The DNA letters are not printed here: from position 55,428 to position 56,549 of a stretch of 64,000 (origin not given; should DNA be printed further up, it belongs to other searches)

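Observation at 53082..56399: Operon of an outer-membrane beta-barrel gene plus two paralogous secreted DUF3494 (ice-binding-like) proteins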

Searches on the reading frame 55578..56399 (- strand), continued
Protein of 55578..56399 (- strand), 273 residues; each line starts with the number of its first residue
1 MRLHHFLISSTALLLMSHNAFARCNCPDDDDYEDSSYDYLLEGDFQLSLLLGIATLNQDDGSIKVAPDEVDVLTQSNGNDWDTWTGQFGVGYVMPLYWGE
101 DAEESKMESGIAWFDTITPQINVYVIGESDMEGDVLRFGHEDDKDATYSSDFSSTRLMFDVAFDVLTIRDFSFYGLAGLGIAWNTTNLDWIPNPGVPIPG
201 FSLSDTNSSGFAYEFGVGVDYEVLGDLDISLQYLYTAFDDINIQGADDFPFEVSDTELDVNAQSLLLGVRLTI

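Call 52: predict_structure(alignment_id=A3)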
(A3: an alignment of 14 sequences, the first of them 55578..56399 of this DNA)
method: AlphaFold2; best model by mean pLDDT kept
length: 273 residues; sequences in the alignment: 14
mean_pLDDT: 80.3   pTM: 0.73
mean pLDDT of the five models: 80.3, 79.4, 79.2, 78.6, 77.7
residues with pLDDT >= 90: 109; 70-90: 96; 50-70: 43; < 50: 25
segments of 3 or more residues with pLDDT < 50: 1-7, 20-35
pLDDT, mean of each block of 10 residues (from residue 1): 45 52 44 49 87 92 74 79 94 78 70 90 94 82 82 95 92 96 91 82 83 96 92 94 66 69 96 91
secondary structure, 60 per line:
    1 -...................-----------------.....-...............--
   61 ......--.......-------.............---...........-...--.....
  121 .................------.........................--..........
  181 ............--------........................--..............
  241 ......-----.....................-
elements in order: H2-20 H38-42 E44-58 E61-66 E69-75 E83-95 H99-109 E111-113 E116-137 E144-168 E171-192 E201-224 E227-246 E252-272

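Call 55: fold_search(model_id=the predicted structure, library=pdb)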
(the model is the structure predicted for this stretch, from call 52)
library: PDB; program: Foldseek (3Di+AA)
matches with E <= 10: 869; with E <= 0.001: 73
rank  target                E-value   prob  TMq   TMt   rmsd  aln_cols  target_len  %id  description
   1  2x56                  3.1e-08  1.00  0.27  0.27  24.7       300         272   10  Yersinia Pestis Plasminogen Activator Pla (Native) (released 2010-07-28)
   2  9a34_MODEL_1_A        3.8e-08  1.00  0.42  0.37  19.3       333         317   11  Model of E. coli OmpT by in-cell photo-crosslinking MS and deep learning (released 2023-02-24)
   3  4dcb_A                1.0e-07  1.00  0.27  0.27  24.6       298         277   10  Y. pestis Plasminogen Activator Pla in Complex with Human Plasminogen Activation Loop Peptide ALP11 (released 2012-06-06)
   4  9nh2_A                1.3e-07  1.00  0.44  0.51   8.4       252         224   12  In situ cryo-EM structure of porin III of the Legionella Dot/Icm T4SS machine (released 2025-09-17)
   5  9a2m_MODEL_1_A        1.8e-07  1.00  0.43  0.35  11.3       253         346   11  Model of E. coli OmpA by in-cell photo-crosslinking MS and deep learning (released 2023-02-24)
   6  1i78_A                2.5e-07  1.00  0.47  0.44   8.1       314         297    8  CRYSTAL STRUCTURE OF OUTER MEMBRANE PROTEASE OMPT FROM ESCHERICHIA COLI (released 2001-10-03)
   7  9nh1_B                3.3e-07  1.00  0.37  0.38  11.8       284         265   10  In situ cryo-EM structure of porin I of the Legionella Dot/Icm T4SS machine (released 2025-09-17)
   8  9nh1_C                4.1e-07  1.00  0.38  0.40  13.4       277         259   10  In situ cryo-EM structure of porin I of the Legionella Dot/Icm T4SS machine (released 2025-09-17)
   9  3qra                  4.3e-07  1.00  0.29  0.45   9.8       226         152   14  The crystal structure of Ail, the attachment invasion locus protein of Yersinia pestis (released 2011-11-23)
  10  9fzd_A                4.6e-07  1.00  0.48  0.73   6.3       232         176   12  Structure of OmpA-long in complex with nanobody Nb39 (released 2024-07-17)
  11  9nh1_A                5.4e-07  1.00  0.37  0.39  12.4       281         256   11  In situ cryo-EM structure of porin I of the Legionella Dot/Icm T4SS machine (released 2025-09-17)
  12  1i78_B                9.7e-07  1.00  0.43  0.41   8.9       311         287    9  CRYSTAL STRUCTURE OF OUTER MEMBRANE PROTEASE OMPT FROM ESCHERICHIA COLI (released 2001-10-03)
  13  3qrc_B                1.1e-06  1.00  0.31  0.46   9.8       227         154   14  The crystal structure of Ail, the attachment invasion locus protein of Yersinia pestis, in complex with the heparin an (released 2011-11-23)
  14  2x27                  1.2e-06  1.00  0.37  0.44   9.6       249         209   17  Crystal structure of the outer membrane protein OprG from Pseudomonas aeruginosa (released 2010-12-15)
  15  3qrc_A                1.6e-06  1.00  0.31  0.47   9.8       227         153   14  The crystal structure of Ail, the attachment invasion locus protein of Yersinia pestis, in complex with the heparin an (released 2011-11-23)
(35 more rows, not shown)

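Call 57: search_solved_structures(query=A3, max_evalue=1)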
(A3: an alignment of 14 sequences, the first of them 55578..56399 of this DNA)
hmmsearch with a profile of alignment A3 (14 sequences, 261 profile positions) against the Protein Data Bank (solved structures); distinct sequences matched with E-value up to 1: 7.
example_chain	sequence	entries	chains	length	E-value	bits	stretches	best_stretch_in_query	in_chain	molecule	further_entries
8g3a_D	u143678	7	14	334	0.017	17.7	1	60-130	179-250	Sensor protein BceS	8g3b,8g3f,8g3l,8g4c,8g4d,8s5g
2n2l_A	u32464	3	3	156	0.057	15.9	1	191-232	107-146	Outer membrane protein X | Adhesion invasion locus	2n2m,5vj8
3qra_A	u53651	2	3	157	0.057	15.9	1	191-232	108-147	Attachment invasion locus protein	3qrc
2m06_A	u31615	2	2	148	0.55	12.7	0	188-232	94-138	Outer membrane protein X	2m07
1orm_A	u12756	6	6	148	0.6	12.6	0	189-232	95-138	Outer membrane protein X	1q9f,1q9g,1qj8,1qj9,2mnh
6x1k_A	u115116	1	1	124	0.61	12.6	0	194-216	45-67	De novo designed transmembrane beta-barrel TMB2.3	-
8qpw_X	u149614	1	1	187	0.8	12.2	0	188-232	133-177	OmpX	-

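Call 64: find_related_loci(query=A3, collection=metagenome_contigs, flank=3500)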
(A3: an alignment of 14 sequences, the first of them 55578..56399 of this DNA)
Query A3 (273 aa) in metagenome_contigs; peptide patterns used: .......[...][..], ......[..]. (x = any residue, [..] = any of these).
78 stretches matched a pattern; 16 encode a relative of the query (tblastn E <= 1e-3); 16 distinct loci.
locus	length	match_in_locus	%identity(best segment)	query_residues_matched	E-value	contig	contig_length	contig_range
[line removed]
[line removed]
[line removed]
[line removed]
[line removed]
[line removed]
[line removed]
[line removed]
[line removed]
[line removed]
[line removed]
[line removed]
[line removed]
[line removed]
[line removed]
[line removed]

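Call 72: search_protein_families(library=pfam, proteins=[L037:5611-6693:+, L036:5815-6678:+, L038:5782-6678:+, L032:5539-6693:+, L056:551-1660:+, L055:3012-4004:+, L027:1595-2578:+, L012:2671-3603:+], max_evalue=0.01)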
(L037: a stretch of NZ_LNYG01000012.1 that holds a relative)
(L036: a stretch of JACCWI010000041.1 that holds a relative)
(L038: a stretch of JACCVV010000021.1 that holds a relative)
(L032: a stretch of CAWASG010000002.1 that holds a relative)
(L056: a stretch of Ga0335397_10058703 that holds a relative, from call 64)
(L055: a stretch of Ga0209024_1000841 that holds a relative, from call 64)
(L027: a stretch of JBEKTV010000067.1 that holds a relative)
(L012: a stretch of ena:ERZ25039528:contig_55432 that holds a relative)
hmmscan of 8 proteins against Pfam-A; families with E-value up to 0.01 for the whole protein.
L037:5611-6693:+ (360 aa): 2 families
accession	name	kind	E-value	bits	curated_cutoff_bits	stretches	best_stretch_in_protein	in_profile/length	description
PF05036.18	SPOR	-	1e-10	42.2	21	1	53-109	2-60/76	SPOR domain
PF13505.12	OMP_b-brl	-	2.6e-05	24.9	28.7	1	164-328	17-158/175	Outer membrane protein beta-barrel domain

L036:5815-6678:+ (287 aa): 1 family
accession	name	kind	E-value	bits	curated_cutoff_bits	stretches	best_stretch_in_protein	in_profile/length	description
PF13505.12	OMP_b-brl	-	1.3e-10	42.2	28.7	1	111-253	35-158/175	Outer membrane protein beta-barrel domain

L038:5782-6678:+ (298 aa): 1 family
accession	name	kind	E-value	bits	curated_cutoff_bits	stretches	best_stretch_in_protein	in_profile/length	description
PF13505.12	OMP_b-brl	-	1.4e-08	35.6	28.7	1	106-269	21-158/175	Outer membrane protein beta-barrel domain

L032:5539-6693:+ (384 aa): 2 families
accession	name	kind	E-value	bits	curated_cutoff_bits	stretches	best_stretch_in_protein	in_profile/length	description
PF05036.18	SPOR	-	6.5e-11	42.8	21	1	51-113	1-65/76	SPOR domain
PF13505.12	OMP_b-brl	-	7.2e-11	43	28.7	1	171-351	26-159/175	Outer membrane protein beta-barrel domain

L056:551-1660:+ (369 aa): 2 families
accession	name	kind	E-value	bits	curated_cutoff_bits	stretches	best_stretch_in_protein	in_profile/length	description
PF05036.18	SPOR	-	5.4e-06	27.1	21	1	45-101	2-60/76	SPOR domain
PF13505.12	OMP_b-brl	-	1.5e-05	25.7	28.7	1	126-345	6-169/175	Outer membrane protein beta-barrel domain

L055:3012-4004:+ (330 aa): 2 families
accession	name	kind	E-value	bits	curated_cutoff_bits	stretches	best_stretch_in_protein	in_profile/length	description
PF13505.12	OMP_b-brl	-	7.6e-08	33.2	28.7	1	137-329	36-175/175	Outer membrane protein beta-barrel domain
PF13568.12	OMP_b-brl_2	-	0.0003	21.3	27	1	162-290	53-169/175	Outer membrane protein beta-barrel domain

L027:1595-2578:+ (327 aa): 1 family
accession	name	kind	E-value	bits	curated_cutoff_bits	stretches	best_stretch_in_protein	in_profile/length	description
PF13505.12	OMP_b-brl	-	4.6e-09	37.1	28.7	1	181-325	72-173/175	Outer membrane protein beta-barrel domain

L012:2671-3603:+ (310 aa): 1 family
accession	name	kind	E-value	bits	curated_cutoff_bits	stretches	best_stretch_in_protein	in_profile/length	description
PF13505.12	OMP_b-brl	-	2.3e-05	25.1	28.7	1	117-289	16-158/175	Outer membrane protein beta-barrel domain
